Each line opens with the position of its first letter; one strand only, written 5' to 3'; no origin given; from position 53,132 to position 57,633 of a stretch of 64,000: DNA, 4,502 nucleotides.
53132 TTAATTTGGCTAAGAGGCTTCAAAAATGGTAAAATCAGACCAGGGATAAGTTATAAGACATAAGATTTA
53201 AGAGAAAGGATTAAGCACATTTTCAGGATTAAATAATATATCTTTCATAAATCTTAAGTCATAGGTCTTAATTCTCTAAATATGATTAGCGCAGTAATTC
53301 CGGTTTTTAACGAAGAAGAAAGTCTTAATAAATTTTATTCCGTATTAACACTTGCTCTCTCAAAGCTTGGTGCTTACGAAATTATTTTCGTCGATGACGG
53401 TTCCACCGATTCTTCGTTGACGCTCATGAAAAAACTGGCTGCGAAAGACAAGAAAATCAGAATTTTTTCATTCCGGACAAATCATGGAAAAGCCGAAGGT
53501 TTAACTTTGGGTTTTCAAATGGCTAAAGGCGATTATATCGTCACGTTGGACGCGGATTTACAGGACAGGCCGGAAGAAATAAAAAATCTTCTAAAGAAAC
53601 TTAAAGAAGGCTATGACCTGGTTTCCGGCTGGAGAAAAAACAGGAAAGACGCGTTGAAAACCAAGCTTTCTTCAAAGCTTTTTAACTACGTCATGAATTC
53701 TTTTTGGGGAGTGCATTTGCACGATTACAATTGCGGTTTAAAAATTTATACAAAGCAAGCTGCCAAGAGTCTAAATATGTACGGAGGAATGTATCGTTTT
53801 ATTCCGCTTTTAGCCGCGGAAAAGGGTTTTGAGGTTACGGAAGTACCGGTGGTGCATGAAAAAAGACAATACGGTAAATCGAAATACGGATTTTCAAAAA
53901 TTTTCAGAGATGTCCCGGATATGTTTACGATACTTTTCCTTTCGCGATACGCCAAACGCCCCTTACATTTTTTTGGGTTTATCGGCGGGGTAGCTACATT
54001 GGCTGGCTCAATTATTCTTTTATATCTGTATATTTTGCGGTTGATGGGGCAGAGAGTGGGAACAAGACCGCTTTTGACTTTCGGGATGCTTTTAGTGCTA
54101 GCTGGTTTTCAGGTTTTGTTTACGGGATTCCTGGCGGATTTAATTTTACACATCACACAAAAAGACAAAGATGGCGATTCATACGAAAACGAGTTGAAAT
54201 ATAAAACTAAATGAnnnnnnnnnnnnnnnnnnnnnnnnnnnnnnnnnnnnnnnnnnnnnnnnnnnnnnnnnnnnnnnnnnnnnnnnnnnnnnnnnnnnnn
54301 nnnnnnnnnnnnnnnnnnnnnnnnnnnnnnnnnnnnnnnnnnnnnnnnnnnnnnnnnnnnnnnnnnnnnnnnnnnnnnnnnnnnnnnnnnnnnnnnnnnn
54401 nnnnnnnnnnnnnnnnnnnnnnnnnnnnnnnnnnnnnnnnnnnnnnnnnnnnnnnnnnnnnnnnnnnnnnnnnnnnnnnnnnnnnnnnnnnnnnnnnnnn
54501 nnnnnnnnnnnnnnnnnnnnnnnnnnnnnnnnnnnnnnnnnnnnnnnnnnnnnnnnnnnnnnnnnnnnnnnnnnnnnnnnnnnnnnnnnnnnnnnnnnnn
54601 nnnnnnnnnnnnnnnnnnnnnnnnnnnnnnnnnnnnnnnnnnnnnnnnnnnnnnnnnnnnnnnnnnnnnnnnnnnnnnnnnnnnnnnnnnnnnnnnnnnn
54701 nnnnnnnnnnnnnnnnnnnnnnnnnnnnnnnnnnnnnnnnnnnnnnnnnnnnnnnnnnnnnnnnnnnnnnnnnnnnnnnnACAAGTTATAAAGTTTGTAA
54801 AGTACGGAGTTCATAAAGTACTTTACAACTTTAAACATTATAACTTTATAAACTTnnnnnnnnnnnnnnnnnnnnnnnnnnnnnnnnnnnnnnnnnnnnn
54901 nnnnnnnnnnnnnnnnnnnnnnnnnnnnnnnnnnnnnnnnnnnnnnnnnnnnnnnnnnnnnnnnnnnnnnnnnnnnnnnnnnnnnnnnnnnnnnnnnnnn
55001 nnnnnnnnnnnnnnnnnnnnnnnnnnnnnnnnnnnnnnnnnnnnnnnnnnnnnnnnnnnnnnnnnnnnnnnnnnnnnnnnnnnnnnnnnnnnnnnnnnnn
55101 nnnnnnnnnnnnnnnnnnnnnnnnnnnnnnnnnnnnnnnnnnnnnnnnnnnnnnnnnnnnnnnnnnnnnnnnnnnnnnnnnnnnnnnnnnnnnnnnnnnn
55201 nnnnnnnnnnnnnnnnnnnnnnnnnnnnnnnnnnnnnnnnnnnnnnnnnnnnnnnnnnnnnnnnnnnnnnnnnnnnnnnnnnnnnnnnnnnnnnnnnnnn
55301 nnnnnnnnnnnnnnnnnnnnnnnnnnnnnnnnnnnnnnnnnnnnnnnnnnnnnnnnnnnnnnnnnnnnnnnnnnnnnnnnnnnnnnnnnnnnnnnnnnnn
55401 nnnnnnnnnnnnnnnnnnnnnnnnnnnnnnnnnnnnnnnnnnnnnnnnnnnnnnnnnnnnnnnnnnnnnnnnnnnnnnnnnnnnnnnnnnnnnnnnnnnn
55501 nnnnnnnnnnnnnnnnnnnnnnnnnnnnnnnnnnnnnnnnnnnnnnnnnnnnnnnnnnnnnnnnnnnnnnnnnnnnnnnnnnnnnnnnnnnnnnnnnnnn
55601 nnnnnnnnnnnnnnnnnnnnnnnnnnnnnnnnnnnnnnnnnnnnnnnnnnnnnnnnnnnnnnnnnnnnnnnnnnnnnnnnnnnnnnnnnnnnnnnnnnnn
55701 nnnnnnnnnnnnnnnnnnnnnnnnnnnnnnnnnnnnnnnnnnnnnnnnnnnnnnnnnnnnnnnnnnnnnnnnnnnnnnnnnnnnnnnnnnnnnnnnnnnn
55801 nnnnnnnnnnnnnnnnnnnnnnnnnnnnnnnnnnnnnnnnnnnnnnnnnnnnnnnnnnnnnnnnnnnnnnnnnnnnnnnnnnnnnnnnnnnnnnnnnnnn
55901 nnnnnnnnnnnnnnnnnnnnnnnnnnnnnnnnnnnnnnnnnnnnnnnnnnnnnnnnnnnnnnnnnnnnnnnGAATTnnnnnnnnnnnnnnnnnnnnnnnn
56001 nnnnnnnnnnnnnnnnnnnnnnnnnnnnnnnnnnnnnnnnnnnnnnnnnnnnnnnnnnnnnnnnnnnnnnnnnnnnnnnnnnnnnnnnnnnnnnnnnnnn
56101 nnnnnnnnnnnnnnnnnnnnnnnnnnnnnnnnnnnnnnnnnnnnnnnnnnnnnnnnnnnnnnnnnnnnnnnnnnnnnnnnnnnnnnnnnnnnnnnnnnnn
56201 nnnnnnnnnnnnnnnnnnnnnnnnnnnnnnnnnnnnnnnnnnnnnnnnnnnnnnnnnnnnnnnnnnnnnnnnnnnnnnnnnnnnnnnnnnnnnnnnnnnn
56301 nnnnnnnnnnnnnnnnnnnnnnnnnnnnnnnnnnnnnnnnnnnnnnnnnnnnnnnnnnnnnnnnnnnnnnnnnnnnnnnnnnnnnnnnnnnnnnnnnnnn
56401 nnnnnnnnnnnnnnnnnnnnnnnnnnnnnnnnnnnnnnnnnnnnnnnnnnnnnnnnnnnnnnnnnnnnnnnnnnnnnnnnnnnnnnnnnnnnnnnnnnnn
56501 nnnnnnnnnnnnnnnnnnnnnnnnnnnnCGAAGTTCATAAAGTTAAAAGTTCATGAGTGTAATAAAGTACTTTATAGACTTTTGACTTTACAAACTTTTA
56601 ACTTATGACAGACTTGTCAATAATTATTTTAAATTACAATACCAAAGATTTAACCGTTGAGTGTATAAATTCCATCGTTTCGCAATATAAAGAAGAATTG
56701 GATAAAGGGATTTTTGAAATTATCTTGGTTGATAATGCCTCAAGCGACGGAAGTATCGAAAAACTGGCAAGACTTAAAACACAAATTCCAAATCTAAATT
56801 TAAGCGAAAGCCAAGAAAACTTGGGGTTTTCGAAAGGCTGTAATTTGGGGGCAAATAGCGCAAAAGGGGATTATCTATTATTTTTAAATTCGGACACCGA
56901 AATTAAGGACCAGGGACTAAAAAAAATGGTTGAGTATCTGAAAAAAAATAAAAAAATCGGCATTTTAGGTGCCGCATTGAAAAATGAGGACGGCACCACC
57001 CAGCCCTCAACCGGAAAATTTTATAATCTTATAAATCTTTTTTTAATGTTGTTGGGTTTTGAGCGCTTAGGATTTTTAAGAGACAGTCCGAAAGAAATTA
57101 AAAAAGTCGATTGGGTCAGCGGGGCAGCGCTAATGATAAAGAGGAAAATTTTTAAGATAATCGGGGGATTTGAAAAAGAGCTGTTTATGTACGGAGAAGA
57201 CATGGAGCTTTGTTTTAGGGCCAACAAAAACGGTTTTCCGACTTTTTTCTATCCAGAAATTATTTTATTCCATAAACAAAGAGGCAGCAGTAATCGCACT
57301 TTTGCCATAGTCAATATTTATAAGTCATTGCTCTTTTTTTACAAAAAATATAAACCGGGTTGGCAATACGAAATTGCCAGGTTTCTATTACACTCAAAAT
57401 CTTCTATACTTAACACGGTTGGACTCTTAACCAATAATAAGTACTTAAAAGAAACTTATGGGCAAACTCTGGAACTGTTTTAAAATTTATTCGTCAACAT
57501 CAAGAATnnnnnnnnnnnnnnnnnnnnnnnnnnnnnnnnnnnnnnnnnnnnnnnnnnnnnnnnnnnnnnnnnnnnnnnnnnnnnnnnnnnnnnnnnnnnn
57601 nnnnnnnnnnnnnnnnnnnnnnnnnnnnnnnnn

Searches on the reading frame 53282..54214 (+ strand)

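Call 67: search_protein_families(library=pfam, proteins=[window:53282-54214:+], max_evalue=0.0001)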
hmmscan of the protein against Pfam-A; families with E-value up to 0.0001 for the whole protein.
window:53282-54214:+ (310 aa): 2 families
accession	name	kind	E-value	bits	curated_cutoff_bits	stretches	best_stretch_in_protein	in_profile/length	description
PF00535.33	Glycos_transf_2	-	6.4e-33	114.5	23.3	1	3-162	1-165/168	Glycosyl transferase family 2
PF10111.15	Glyco_tranf_2_2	-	8.6e-07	29.1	27.3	1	4-105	2-104/276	Glycosyltransferase like family 2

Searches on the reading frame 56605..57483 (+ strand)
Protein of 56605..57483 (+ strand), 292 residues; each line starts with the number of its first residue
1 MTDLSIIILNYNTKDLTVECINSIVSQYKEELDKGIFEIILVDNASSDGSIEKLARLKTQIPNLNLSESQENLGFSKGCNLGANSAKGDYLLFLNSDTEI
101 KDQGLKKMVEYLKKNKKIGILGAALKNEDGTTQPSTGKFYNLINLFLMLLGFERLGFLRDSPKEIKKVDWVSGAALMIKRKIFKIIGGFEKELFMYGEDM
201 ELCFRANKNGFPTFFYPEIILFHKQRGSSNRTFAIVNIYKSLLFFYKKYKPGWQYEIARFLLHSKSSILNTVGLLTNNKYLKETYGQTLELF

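Call 67: search_protein_families(library=pfam, proteins=[window:56605-57483:+], max_evalue=0.0001)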
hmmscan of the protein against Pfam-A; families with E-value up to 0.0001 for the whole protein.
window:56605-57483:+ (292 aa): 5 families
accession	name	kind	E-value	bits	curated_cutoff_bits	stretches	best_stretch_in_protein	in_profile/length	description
PF00535.33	Glycos_transf_2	-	3.1e-27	96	23.3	1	5-183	1-164/168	Glycosyl transferase family 2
PF13641.12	Glyco_tranf_2_3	-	8e-15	55.9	27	1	4-224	3-212/230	Glycosyltransferase like family 2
PF10111.15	Glyco_tranf_2_2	-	2.1e-09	37.7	27.3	1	6-209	2-202/276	Glycosyltransferase like family 2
PF13712.12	Glyco_tranf_2_5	-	3.6e-06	27.3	27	1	74-212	40-176/210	Glycosyltransferase like family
PF13632.12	Glyco_trans_2_3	-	6.7e-05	23.2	27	0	93-225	4-124/198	Glycosyl transferase family group 2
